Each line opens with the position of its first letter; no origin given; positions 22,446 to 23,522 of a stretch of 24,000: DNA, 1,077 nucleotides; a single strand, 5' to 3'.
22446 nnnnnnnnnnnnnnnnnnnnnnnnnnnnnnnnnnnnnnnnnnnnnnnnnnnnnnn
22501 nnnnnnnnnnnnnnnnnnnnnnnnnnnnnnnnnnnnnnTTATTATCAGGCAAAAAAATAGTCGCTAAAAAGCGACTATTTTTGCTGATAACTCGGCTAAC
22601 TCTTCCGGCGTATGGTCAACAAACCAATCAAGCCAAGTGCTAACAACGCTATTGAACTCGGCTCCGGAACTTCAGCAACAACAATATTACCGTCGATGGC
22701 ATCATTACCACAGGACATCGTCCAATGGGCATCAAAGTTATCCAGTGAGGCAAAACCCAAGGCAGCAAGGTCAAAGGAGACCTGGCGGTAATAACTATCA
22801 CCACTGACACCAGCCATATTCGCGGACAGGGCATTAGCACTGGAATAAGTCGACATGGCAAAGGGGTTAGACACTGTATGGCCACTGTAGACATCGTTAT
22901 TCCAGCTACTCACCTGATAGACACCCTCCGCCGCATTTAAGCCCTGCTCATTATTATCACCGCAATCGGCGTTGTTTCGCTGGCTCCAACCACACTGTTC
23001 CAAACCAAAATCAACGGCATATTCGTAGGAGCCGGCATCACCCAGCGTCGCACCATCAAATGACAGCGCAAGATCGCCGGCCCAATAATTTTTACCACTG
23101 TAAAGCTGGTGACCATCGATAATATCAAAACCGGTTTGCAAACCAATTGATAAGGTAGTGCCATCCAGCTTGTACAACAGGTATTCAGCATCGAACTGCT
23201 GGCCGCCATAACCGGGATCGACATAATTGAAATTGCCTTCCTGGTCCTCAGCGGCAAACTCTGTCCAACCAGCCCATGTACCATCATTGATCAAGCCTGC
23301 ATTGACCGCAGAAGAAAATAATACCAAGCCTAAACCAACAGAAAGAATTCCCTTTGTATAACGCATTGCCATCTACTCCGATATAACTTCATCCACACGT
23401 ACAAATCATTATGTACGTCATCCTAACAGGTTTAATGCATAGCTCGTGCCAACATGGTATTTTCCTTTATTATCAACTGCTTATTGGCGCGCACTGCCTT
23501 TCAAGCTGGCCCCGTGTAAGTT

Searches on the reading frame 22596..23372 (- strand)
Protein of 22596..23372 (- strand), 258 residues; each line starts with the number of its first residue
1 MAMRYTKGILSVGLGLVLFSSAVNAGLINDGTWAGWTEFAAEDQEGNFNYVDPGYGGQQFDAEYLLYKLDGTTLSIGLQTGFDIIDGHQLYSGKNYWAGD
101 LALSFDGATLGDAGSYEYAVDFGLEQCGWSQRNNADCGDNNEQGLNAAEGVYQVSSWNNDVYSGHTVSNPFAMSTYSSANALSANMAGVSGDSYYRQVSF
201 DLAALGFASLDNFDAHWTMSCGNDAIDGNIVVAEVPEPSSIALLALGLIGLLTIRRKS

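Call 54: search_protein_families(library=ncbifam, proteins=[window:22596-23372:-], max_evalue=1e-10)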
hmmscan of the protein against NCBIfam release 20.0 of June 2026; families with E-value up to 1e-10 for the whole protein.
window:22596-23372:- (258 aa): 0 families

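Call 57: search_protein_families(library=pfam, proteins=[window:22596-23372:-], max_evalue=0.001)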
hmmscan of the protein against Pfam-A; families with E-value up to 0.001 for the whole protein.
window:22596-23372:- (258 aa): 1 family
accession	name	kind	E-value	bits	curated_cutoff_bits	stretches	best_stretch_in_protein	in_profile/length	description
PF07589.16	PEP-CTERM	-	7.2e-07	29.5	20.7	1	235-257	2-24/24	PEP-CTERM motif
